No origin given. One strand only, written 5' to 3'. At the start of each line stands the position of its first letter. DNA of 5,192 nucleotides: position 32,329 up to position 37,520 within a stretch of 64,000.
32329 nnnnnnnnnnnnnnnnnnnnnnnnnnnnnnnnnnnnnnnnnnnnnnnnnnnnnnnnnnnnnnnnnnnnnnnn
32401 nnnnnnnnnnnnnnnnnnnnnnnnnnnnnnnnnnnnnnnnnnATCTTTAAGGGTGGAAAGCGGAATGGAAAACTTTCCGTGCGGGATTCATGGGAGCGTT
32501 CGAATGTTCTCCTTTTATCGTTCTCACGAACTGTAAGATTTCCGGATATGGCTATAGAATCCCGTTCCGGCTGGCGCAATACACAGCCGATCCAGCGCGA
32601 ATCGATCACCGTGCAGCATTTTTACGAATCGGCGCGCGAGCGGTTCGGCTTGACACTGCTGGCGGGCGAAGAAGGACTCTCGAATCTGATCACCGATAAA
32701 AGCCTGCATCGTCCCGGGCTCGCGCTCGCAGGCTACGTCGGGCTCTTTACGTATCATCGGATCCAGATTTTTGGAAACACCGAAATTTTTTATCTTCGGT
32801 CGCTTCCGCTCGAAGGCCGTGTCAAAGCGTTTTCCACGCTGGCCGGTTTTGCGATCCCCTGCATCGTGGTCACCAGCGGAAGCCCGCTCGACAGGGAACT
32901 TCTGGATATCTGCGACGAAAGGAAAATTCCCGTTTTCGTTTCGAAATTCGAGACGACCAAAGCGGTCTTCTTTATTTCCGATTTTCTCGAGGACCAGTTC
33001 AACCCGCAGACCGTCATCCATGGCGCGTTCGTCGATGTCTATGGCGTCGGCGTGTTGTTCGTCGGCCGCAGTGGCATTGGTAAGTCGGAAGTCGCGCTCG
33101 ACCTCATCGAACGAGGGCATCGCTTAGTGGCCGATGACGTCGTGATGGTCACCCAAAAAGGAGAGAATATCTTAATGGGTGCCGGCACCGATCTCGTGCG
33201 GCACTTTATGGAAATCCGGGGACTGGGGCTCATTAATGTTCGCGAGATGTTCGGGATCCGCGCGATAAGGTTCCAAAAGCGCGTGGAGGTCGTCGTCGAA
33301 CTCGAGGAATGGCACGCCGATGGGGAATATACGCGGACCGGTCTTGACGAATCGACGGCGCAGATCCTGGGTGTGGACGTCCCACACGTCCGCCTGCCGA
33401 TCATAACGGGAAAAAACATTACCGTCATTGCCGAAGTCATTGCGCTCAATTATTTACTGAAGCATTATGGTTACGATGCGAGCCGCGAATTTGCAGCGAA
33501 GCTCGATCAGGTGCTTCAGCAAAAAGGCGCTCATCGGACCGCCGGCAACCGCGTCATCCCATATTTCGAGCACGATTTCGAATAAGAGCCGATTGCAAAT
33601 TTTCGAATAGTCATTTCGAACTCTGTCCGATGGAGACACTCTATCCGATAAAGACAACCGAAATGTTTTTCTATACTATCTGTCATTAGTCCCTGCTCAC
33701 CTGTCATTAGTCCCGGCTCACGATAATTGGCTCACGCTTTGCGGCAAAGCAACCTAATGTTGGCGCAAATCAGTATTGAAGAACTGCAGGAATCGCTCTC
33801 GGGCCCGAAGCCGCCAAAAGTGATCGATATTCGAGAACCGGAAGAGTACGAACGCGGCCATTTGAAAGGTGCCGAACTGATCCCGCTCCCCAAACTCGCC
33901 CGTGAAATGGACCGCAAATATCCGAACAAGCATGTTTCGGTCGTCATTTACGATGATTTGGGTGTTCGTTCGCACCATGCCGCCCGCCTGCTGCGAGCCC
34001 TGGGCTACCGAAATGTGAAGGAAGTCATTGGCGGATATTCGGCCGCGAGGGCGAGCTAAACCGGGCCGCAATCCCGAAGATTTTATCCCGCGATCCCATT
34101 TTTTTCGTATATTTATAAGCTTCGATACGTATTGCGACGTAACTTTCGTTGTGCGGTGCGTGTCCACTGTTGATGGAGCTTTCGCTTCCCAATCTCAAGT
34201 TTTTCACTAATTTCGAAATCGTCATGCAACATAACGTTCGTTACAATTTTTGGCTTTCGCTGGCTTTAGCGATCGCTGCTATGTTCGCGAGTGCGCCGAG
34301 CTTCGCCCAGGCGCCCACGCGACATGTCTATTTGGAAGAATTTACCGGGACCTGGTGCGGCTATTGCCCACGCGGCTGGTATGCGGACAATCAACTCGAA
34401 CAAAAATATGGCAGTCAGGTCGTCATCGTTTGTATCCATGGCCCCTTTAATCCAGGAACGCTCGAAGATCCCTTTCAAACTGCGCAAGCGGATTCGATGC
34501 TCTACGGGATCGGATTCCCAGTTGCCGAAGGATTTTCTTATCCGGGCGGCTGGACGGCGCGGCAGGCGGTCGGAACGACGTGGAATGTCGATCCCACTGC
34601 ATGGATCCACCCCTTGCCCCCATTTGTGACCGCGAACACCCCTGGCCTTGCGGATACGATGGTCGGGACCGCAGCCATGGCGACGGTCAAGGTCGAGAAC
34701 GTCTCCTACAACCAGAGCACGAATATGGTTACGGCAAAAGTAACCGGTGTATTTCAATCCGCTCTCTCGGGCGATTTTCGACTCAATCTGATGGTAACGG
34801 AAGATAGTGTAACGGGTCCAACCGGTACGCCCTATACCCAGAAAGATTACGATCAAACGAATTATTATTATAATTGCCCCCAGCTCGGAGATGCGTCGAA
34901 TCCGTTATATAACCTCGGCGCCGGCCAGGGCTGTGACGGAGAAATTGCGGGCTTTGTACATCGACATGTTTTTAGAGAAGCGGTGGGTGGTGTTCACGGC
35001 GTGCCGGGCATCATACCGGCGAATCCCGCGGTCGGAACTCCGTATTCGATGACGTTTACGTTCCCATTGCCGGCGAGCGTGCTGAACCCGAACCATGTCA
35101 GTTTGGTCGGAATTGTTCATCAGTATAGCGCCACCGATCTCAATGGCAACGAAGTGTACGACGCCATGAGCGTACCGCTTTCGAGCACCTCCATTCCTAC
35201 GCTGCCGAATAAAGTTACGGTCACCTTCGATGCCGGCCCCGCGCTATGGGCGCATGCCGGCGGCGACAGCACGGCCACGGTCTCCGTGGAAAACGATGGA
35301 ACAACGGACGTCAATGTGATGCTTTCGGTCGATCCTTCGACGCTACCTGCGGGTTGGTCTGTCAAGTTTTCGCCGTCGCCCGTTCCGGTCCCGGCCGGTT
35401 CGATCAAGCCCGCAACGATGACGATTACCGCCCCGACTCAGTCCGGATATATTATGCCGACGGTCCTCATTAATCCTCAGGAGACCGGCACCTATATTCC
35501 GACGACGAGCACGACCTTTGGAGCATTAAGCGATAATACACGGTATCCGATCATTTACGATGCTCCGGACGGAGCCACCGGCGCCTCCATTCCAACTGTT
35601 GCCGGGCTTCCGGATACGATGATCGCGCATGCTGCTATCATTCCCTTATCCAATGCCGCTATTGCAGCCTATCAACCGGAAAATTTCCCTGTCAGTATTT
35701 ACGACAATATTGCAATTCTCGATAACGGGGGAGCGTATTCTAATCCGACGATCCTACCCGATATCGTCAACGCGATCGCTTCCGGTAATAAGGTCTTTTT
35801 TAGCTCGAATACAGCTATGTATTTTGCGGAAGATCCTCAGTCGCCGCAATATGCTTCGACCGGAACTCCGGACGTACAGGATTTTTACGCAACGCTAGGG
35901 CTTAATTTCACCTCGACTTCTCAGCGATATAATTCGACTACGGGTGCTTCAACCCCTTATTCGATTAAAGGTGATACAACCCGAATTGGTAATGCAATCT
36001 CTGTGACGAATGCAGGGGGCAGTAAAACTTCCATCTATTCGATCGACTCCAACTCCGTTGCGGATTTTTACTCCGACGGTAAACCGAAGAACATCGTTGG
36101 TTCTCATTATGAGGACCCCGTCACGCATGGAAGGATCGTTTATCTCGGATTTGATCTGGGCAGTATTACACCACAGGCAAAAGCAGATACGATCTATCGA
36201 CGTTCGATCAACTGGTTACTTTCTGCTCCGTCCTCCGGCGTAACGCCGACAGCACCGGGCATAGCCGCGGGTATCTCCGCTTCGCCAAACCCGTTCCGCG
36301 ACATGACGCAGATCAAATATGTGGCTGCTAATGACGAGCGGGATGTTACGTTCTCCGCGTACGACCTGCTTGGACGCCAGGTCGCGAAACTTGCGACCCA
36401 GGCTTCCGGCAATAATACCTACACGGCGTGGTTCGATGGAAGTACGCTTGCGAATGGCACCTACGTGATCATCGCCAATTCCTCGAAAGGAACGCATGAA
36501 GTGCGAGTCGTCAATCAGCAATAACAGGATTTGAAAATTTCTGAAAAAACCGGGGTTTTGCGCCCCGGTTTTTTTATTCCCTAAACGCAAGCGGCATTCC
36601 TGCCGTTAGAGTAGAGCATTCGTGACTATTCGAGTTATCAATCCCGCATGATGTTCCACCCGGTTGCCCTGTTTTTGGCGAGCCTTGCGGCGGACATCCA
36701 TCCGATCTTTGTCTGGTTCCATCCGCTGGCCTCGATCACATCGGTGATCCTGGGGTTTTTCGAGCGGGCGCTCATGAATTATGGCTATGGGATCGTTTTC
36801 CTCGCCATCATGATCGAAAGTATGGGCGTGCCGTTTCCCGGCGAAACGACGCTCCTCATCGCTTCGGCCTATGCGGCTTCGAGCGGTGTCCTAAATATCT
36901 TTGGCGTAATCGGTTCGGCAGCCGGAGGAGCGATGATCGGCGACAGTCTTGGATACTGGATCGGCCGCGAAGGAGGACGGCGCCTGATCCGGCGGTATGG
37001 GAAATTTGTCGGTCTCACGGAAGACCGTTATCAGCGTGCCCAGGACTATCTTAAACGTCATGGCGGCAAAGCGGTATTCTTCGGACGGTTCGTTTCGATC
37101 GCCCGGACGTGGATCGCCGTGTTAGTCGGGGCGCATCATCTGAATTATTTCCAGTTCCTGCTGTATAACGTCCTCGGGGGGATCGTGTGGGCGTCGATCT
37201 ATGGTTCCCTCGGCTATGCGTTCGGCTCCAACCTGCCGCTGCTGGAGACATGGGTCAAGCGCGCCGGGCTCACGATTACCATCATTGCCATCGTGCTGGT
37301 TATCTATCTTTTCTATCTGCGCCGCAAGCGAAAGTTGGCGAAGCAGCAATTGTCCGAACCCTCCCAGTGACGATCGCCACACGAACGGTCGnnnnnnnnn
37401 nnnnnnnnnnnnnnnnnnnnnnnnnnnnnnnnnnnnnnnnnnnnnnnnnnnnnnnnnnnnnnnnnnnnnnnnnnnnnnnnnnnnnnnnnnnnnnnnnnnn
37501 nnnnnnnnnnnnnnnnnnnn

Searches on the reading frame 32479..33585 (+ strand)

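Call 28: search_protein_families(library=pfam, proteins=[window:32479-33585:+], max_evalue=0.001)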
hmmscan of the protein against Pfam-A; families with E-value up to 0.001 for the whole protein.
window:32479-33585:+ (368 aa): 3 families
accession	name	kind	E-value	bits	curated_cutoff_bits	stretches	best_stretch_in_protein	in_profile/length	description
PF07475.17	Hpr_kinase_C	-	1.9e-64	216.8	33.3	1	173-341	2-170/171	HPr Serine kinase C-terminal domain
PF02603.21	Hpr_kinase_N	-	6.3e-30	104.2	24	1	54-170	8-125/125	HPr Serine kinase N terminus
PF07085.17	DRTGG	-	0.0008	19.7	25.2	0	123-165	61-101/105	DRTGG domain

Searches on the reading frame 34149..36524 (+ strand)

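Call 58: search_protein_families(library=pfam, proteins=[window:34149-36524:+], max_evalue=0.001)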
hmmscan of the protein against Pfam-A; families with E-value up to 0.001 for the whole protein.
window:34149-36524:+ (791 aa): 3 families
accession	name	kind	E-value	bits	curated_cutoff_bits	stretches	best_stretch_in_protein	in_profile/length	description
PF11551.14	Omp28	-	1.2e-08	35.4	34.9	1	176-346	44-169/171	Outer membrane protein Omp28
PF18962.6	Por_Secre_tail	-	4.8e-07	30.4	27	1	713-782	3-68/75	Secretion system C-terminal sorting domain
PF10633.15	NPCBM_assoc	-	4.6e-05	24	24.4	1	369-432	2-64/78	NPCBM-associated, NEW3 domain of alpha-galactosidase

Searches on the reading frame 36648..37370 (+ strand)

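Call 28: search_protein_families(library=pfam, proteins=[window:36648-37370:+], max_evalue=0.001)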
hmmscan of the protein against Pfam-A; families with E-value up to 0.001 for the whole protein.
window:36648-37370:+ (240 aa): 1 family
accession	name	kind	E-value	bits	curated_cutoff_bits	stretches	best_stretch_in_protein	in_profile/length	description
PF09335.16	VTT_dom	-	1e-17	65.2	33.9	1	71-190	8-122/123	VTT domain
